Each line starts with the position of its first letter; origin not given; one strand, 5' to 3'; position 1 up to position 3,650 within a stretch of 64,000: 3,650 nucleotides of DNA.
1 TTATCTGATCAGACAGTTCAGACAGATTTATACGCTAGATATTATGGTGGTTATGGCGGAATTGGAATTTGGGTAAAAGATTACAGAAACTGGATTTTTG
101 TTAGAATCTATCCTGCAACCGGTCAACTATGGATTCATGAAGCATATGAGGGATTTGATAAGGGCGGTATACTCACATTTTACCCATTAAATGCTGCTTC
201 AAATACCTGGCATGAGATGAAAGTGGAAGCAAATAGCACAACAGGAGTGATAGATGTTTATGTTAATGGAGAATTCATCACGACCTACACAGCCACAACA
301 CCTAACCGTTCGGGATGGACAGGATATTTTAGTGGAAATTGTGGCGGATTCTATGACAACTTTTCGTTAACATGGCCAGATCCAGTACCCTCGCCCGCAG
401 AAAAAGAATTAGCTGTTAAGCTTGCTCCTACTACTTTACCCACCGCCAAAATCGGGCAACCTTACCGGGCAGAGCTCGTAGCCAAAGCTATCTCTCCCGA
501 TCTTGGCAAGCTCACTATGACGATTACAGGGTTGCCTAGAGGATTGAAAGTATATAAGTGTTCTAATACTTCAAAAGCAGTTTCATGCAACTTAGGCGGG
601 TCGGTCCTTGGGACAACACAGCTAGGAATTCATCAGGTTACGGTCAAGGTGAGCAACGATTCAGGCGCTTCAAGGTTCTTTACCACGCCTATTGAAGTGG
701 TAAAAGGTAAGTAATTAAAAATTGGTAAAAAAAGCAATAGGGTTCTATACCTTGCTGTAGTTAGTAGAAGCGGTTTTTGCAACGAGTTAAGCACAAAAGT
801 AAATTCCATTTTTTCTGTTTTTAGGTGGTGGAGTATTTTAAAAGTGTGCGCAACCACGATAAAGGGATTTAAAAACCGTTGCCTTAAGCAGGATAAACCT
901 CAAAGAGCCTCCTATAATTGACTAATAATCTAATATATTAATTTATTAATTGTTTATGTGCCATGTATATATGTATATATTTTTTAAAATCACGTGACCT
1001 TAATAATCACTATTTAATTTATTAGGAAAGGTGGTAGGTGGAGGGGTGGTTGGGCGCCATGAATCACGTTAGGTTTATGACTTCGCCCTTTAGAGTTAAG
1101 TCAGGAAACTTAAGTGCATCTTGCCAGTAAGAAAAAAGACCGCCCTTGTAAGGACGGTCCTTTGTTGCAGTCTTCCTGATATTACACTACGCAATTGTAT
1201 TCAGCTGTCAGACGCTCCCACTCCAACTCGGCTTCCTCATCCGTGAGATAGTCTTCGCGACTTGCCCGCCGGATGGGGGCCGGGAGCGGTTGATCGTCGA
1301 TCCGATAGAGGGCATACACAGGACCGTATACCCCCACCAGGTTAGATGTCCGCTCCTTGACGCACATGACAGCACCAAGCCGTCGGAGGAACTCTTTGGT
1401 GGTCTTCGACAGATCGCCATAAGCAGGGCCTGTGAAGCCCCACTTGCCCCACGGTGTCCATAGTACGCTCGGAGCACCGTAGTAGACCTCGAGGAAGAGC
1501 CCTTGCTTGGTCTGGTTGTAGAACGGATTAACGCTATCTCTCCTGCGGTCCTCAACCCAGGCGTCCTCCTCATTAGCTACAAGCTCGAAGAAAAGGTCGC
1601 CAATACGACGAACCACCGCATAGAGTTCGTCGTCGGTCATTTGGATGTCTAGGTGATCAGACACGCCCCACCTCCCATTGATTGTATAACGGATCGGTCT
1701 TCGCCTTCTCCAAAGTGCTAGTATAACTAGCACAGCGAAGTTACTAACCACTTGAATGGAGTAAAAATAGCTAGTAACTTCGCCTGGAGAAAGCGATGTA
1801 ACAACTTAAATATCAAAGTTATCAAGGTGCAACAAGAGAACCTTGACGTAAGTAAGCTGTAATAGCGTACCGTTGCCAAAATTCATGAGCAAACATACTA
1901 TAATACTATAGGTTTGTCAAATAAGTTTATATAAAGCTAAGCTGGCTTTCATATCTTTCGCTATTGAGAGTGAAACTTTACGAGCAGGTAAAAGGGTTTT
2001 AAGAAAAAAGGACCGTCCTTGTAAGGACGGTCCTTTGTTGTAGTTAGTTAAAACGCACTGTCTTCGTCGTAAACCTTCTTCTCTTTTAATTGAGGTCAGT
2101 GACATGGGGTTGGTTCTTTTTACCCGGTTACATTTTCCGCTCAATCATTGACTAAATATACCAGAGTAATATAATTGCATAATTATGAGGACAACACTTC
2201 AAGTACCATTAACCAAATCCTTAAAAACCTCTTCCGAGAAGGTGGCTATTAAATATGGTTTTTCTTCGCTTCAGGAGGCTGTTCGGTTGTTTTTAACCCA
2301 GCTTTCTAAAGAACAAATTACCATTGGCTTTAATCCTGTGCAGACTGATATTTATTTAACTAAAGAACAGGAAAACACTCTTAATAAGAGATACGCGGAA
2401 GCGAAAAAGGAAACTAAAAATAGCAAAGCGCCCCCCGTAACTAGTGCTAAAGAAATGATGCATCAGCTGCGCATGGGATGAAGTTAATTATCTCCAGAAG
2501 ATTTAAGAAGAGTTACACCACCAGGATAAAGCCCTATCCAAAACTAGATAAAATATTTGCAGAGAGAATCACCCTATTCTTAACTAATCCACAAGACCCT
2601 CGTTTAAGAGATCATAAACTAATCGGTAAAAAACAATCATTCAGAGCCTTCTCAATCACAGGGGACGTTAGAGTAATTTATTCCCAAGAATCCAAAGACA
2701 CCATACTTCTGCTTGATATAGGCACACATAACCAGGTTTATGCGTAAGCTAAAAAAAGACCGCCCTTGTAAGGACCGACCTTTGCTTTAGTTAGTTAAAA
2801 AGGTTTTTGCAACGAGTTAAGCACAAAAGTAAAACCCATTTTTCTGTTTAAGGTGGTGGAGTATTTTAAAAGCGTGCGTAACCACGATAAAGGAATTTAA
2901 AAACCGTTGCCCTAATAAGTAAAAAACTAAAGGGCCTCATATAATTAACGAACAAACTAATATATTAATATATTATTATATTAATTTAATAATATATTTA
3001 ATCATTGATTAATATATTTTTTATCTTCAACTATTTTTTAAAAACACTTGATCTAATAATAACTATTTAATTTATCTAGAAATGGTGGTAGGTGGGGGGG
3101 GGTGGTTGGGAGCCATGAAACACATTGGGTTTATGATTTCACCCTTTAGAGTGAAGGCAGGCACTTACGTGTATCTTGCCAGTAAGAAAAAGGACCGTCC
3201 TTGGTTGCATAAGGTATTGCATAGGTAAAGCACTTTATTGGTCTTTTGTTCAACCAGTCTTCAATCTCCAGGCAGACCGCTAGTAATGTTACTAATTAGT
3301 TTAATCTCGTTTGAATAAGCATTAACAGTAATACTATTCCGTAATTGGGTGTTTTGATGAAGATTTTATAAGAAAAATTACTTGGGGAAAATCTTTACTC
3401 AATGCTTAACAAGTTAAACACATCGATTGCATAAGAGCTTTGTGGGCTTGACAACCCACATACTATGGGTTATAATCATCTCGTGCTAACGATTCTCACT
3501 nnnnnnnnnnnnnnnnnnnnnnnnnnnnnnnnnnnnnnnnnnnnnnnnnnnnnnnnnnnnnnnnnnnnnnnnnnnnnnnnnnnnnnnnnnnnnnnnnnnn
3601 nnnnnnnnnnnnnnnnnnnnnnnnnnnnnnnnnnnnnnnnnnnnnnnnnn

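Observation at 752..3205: Toxin-antitoxin pair plus GC-rich orphan ORF bracketed by two ~400 bp direct repeats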

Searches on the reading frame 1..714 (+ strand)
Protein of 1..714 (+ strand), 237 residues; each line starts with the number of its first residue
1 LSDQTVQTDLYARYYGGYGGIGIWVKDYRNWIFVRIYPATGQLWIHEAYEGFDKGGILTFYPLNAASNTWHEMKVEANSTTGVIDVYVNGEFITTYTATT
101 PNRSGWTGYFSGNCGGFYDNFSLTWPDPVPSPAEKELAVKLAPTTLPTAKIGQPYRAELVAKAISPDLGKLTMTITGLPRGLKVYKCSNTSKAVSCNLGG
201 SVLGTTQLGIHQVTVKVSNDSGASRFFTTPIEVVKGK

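Call 12: search_protein_families(library=pfam, proteins=[window:1-714:+], max_evalue=0.1)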
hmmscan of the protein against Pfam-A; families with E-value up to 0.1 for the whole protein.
window:1-714:+ (237 aa): 2 families
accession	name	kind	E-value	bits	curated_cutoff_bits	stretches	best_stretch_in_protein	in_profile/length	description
PF13385.13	Laminin_G_3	-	0.021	15.4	27.6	1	34-110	48-119/151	Concanavalin A-like lectin/glucanases superfamily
PF14099.13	Polysacc_lyase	-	0.064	13.6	29.9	1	63-101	138-179/210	Polysaccharide lyase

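Call 13: search_protein_families(library=ncbifam, proteins=[window:1-714:+], max_evalue=0.1)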
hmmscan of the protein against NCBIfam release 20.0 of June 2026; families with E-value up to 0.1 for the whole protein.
window:1-714:+ (237 aa): 0 families
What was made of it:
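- On Type II TA, RelE/ParE-superfamily toxin (YafQ-like): No Pfam antitoxin family matched (calls 12, 13).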

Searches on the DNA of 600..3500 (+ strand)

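Call 5: search_rna_families(source=window, start=600, end=3500, threshold=evalue, max_evalue=10)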
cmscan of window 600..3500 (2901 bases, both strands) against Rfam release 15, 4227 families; matches with E-value up to 10: 12.
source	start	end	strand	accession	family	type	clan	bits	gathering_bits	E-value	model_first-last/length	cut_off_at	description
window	2001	2161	-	RF04182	GibS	Gene; sRNA;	-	25.8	115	1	1-142/142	no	GibS sRNA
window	1735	1783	-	RF00739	MIR476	Gene; miRNA;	-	24.3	80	0.25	18-67/92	no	MIR476 microRNA precursor family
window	2002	2066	-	RF00506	Thr_leader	Cis-reg; leader;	-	23.2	55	0.25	1-118/118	no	Threonine operon leader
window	1972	2041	+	RF00506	Thr_leader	Cis-reg; leader;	-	22.1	55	0.44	1-118/118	no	Threonine operon leader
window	3350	3419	+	RF01283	snoU30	Gene; snRNA; snoRNA; CD-box;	CL00052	20.7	45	1.8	1-86/86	no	Small nucleolar RNA U30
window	1132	1199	-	RF02713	MCS4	Gene; sRNA;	-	20.3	56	9.8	1-123/123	no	Mycoplasma sRNA MCS4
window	2003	2058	-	RF01489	sbrA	Gene; sRNA;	-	20.1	45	0.69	1-71/71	no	Listeria sRNA sbrA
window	2003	2041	-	RF04157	MIR9486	Gene; miRNA;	-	18.9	100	2.1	1-119/119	no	MIR9486 microRNA precursor family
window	1995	2063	-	RF00519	suhB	Gene; sRNA;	CL00108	18.6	41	1.2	1-77/77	no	Makes More Granules Regulator RNA (mmgR)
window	1130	1182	-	RF01489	sbrA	Gene; sRNA;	-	17.9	45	2.7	1-71/71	no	Listeria sRNA sbrA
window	2751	2832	-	RF01489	sbrA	Gene; sRNA;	-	16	45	8.8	1-71/71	no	Listeria sRNA sbrA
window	2435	2555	-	RF02132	HOXB13-AS1_1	Gene; lncRNA;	-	14.7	60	5.5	1-136/136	no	HOXB13 antisense RNA 1 conserved region 1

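Call 39: search_dna_similar(query=window:720-3260:+, collection=plasmids, mode=distant, max_evalue=0.001)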
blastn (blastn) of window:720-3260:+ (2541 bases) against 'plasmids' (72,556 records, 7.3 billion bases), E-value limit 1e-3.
No match.

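Call 40: search_dna_similar(query=window:720-3260:+, collection=phages, mode=distant, max_evalue=0.001)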
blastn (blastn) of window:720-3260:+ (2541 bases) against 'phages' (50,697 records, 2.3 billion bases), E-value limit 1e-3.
No match.
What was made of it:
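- Tried and rejected: BLASTN 'distant' of 720-3260 against the plasmid and phage collections: no match (calls 39, 40).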
